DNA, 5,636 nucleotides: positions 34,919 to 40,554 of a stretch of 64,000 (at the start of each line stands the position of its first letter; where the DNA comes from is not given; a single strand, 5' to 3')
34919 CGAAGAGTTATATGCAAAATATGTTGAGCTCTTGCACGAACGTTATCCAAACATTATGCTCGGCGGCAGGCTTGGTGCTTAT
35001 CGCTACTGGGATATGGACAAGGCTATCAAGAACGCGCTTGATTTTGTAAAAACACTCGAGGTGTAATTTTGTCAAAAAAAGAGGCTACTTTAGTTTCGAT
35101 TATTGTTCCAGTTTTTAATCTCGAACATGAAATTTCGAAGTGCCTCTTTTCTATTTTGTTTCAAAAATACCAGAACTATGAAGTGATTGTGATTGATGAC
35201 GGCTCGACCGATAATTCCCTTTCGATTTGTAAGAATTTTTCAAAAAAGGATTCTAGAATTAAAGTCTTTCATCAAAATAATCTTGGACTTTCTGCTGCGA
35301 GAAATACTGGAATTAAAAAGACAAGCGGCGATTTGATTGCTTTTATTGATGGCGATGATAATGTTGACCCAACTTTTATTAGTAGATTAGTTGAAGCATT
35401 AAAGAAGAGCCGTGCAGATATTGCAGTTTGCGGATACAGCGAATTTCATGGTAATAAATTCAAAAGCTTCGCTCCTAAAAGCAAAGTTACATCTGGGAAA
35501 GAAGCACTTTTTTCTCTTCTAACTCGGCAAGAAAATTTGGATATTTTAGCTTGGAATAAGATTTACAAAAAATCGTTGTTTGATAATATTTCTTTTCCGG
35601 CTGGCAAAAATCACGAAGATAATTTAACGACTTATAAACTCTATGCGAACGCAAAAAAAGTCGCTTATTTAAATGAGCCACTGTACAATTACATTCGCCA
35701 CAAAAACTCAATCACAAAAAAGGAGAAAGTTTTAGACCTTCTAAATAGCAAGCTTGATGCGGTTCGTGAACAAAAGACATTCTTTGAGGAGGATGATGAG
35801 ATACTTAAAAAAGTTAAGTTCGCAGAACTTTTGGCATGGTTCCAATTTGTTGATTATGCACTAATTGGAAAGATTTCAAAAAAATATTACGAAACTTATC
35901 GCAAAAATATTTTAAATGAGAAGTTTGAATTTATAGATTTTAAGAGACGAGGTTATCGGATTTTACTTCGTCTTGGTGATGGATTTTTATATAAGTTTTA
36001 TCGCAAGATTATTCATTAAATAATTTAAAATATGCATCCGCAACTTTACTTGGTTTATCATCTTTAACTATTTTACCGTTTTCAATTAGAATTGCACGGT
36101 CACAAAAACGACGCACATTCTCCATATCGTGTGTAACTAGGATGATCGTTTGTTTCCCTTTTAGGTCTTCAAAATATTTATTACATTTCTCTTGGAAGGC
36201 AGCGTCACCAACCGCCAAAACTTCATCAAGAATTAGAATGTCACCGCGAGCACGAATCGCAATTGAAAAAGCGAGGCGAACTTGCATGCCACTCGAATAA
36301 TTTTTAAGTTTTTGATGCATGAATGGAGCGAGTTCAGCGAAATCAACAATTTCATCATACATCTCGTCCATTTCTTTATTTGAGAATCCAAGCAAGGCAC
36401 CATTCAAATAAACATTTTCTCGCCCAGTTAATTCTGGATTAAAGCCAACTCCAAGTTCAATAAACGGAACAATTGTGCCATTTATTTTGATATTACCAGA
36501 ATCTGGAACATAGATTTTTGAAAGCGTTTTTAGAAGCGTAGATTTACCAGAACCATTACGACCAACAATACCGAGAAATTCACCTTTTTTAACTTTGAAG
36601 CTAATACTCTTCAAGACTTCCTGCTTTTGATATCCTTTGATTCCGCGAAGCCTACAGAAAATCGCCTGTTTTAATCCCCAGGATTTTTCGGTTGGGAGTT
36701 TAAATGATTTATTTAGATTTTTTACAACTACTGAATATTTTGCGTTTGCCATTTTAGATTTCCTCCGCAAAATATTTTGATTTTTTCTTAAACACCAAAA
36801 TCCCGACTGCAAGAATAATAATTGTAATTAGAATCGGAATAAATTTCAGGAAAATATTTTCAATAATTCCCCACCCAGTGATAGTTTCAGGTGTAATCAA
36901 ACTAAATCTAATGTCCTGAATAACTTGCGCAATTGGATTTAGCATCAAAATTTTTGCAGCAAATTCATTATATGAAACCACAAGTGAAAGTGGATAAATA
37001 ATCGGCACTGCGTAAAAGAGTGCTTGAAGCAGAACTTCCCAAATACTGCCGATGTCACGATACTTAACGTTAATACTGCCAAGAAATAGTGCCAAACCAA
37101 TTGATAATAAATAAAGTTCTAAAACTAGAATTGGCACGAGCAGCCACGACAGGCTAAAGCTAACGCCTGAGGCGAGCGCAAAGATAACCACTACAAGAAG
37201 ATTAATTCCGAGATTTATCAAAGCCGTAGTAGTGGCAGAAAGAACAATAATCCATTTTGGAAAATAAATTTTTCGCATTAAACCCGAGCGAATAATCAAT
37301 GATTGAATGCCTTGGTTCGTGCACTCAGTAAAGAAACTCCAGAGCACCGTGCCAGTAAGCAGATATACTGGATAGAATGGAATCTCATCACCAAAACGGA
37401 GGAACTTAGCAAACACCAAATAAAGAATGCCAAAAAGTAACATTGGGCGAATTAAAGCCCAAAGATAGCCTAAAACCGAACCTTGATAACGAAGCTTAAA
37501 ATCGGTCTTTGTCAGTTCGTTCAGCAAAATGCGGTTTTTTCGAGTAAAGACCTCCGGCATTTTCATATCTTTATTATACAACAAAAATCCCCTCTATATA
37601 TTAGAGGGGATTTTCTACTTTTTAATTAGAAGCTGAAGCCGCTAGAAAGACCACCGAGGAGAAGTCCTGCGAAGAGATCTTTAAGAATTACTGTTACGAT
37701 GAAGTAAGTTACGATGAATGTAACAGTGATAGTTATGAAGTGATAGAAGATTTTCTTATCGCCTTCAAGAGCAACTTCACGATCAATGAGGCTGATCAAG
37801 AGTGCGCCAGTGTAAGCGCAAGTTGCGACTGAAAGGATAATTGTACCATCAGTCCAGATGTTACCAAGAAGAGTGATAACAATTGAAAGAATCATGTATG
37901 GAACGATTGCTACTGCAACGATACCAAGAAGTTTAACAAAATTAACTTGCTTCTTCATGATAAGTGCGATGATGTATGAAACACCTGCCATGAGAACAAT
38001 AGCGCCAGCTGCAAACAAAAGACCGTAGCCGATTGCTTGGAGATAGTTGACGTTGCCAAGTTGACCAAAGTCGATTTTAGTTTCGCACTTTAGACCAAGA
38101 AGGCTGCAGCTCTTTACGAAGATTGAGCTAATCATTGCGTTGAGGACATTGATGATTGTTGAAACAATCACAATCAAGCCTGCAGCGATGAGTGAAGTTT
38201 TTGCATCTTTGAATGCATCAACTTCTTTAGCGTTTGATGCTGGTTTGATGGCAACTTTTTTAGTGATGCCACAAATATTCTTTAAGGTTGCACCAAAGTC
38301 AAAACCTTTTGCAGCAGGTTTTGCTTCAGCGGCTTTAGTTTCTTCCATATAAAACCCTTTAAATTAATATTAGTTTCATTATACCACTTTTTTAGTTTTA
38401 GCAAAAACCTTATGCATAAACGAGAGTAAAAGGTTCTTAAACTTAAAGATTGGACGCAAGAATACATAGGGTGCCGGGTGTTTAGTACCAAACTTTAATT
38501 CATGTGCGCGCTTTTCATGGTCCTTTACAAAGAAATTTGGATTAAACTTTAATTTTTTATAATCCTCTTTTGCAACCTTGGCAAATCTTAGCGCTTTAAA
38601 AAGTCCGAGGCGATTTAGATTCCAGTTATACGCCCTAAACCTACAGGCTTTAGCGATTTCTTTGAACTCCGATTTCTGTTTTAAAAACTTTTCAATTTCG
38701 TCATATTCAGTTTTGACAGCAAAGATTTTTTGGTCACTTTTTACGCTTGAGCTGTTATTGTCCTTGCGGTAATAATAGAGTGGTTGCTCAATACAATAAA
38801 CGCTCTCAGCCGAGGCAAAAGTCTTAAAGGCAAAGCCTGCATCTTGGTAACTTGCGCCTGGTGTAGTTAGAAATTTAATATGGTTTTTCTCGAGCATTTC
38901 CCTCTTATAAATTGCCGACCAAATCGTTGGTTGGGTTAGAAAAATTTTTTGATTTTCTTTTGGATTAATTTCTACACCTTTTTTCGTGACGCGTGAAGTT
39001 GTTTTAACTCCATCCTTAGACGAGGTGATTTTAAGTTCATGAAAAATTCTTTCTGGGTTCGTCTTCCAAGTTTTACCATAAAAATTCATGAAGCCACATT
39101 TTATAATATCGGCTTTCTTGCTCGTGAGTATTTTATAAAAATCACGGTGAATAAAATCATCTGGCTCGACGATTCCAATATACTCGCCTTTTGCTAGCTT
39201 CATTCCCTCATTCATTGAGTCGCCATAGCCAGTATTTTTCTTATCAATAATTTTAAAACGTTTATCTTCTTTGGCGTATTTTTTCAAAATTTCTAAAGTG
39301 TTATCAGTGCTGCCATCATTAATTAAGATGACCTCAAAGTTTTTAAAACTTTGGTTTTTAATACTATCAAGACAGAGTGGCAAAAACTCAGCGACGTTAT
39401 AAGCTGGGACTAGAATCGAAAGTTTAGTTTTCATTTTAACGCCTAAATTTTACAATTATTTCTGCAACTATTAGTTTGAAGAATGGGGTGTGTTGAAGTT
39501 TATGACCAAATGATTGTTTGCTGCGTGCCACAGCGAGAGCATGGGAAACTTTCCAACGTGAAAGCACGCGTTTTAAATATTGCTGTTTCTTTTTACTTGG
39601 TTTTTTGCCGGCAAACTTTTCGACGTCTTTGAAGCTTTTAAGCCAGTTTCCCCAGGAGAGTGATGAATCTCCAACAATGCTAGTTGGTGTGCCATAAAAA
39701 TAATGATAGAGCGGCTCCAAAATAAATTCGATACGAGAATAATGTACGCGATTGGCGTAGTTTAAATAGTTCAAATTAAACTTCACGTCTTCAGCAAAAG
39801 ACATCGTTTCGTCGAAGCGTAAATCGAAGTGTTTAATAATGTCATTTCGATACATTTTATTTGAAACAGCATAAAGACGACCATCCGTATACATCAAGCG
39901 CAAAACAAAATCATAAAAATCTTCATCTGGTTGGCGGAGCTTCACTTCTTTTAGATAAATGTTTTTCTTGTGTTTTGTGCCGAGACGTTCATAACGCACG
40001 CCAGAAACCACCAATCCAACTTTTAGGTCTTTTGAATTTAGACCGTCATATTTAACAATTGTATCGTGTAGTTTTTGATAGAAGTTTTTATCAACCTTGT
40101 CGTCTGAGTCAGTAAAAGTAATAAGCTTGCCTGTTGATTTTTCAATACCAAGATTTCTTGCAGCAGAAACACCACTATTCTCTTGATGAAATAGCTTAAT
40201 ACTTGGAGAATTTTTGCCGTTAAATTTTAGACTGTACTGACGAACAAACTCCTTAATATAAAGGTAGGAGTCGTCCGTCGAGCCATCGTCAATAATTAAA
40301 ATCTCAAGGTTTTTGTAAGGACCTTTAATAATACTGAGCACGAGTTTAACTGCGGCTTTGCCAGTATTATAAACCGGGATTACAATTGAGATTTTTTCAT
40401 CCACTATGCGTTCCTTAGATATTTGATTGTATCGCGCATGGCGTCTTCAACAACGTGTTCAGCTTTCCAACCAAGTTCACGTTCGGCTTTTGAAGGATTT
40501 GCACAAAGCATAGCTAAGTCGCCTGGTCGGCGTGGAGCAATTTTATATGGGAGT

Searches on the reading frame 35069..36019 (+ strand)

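Call 10: search_protein_families(library=pfam, proteins=[window:35069-36019:+], max_evalue=0.001)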
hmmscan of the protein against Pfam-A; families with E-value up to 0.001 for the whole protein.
window:35069-36019:+ (316 aa): 3 families
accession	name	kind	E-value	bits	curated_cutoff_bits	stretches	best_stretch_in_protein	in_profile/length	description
PF00535.33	Glycos_transf_2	-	1.7e-40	139.2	23.3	1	10-173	1-166/168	Glycosyl transferase family 2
PF13641.12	Glyco_tranf_2_3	-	1.3e-13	52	27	1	9-126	3-124/230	Glycosyltransferase like family 2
PF10111.15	Glyco_tranf_2_2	-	1e-12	48.6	27.3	1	10-102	1-97/276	Glycosyltransferase like family 2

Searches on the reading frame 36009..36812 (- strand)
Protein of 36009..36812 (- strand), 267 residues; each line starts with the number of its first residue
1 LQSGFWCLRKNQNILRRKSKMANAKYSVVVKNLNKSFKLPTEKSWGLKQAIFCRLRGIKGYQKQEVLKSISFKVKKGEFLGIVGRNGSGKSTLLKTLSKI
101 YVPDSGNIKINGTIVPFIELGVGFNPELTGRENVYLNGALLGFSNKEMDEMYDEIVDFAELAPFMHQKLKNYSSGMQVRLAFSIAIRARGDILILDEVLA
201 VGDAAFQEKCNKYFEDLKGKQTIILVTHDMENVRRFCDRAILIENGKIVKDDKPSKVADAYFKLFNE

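Call 10: search_protein_families(library=pfam, proteins=[window:36009-36812:-], max_evalue=0.001)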
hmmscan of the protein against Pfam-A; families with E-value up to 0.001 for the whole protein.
window:36009-36812:- (267 aa): 5 families
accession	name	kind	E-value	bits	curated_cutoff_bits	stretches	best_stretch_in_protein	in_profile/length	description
PF00005.33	ABC_tran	-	4.6e-23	82.8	25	1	67-198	1-135/137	ABC transporter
PF02463.25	SMC_N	-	6.5e-06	26.2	40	0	76-97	23-44/220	RecF/RecN/SMC N terminal domain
PF13304.12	AAA_21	-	1.5e-05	25.7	27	1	80-98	2-20/304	AAA domain, putative AbiEii toxin, Type IV TA system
PF13555.12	AAA_29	-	3.2e-05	24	27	1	75-111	20-55/61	P-loop containing region of AAA domain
PF13476.12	AAA_23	-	0.0003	21.9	27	1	54-96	3-38/201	AAA domain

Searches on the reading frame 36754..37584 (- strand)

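Call 10: search_protein_families(library=pfam, proteins=[window:36754-37584:-], max_evalue=0.001)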
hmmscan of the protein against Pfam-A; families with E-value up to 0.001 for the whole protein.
window:36754-37584:- (276 aa): 1 family
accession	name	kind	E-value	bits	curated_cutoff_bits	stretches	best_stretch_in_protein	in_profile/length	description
PF01061.29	ABC2_membrane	-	8e-13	48.8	26.9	1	23-222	5-203/211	ABC-2 type transporter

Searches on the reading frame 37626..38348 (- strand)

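Call 10: search_protein_families(library=pfam, proteins=[window:37626-38348:-], max_evalue=0.001)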
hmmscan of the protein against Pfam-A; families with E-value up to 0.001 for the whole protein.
window:37626-38348:- (240 aa): 1 family
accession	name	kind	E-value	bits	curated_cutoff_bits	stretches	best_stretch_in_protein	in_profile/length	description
PF04893.22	Yip1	-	4.4e-09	36.9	28.6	1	40-216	8-172/173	Yip1 domain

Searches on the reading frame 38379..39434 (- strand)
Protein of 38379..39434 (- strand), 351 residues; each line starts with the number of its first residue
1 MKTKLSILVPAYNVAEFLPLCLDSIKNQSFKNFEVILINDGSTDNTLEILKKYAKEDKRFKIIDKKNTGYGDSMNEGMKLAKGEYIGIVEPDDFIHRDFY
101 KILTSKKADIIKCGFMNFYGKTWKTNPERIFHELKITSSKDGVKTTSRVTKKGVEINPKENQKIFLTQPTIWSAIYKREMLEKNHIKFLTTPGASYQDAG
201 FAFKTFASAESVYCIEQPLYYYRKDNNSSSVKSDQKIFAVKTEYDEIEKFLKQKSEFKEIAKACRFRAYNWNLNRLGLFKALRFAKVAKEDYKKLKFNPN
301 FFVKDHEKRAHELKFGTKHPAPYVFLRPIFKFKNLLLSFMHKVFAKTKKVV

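Call 10: search_protein_families(library=pfam, proteins=[window:38379-39434:-], max_evalue=0.001)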
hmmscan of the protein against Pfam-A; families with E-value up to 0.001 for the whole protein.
window:38379-39434:- (351 aa): 3 families
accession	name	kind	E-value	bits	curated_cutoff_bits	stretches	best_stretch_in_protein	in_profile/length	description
PF00535.33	Glycos_transf_2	-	3.6e-31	108.8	23.3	1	6-137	1-132/168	Glycosyl transferase family 2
PF10111.15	Glyco_tranf_2_2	-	4.3e-09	36.7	27.3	1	19-102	13-102/276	Glycosyltransferase like family 2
PF13641.12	Glyco_tranf_2_3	-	1.4e-07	32.2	27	1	5-103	3-107/230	Glycosyltransferase like family 2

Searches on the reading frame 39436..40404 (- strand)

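Call 10: search_protein_families(library=pfam, proteins=[window:39436-40404:-], max_evalue=0.001)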
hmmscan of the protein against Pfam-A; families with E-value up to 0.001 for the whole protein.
window:39436-40404:- (322 aa): 2 families
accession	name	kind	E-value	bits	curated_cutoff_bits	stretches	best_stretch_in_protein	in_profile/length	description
PF00535.33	Glycos_transf_2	-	2.5e-25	89.8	23.3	1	6-118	1-105/168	Glycosyl transferase family 2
PF10111.15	Glyco_tranf_2_2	-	1.4e-08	35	27.3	1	6-113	1-103/276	Glycosyltransferase like family 2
